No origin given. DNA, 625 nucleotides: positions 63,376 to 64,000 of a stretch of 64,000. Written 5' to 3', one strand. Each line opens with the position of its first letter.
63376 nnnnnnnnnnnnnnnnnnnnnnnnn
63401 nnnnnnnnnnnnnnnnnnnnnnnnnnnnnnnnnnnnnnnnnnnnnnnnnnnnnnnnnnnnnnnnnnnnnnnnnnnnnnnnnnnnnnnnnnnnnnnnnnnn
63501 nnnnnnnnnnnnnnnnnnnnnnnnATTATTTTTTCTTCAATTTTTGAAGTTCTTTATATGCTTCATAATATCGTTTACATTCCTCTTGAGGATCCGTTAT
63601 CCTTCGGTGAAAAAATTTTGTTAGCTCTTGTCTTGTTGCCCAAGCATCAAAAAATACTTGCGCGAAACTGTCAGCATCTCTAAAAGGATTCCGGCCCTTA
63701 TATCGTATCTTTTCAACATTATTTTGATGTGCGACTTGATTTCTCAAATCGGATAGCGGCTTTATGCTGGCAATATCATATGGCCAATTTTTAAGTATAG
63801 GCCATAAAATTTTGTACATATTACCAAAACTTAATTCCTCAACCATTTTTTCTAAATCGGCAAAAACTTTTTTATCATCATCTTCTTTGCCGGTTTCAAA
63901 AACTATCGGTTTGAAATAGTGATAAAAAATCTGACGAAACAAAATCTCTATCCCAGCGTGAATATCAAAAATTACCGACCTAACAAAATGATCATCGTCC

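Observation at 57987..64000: Low-GC island beside tRNA-Gly carrying a candidate two-gene HEPN + Mrr-nuclease defence module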

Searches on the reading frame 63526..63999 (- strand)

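Call 8: search_protein_families(library=pfam, proteins=[window:63526-63942:-], max_evalue=1)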
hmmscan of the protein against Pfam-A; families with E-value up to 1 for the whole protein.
window:63526-63942:- (138 aa): 2 families
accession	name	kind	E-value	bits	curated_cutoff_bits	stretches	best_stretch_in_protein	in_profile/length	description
PF20185.3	DUF6548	-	0.011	16.1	27.3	1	49-78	41-70/164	Family of unknown function (DUF6548)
PF18735.6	HEPN_RiboL-PSP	-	0.024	15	28.4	1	30-90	125-174/191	RiboL-PSP-HEPN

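Call 9: search_protein_families(library=padloc, proteins=[window:63526-63999:-], max_evalue=1)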
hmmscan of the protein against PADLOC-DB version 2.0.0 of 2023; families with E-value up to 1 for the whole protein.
window:63526-63999:- (157 aa): 0 families

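Call 10: search_protein_families(library=ncbifam, proteins=[window:63526-63999:-], max_evalue=1)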
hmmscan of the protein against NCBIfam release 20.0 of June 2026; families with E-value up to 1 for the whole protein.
window:63526-63999:- (157 aa): 0 families
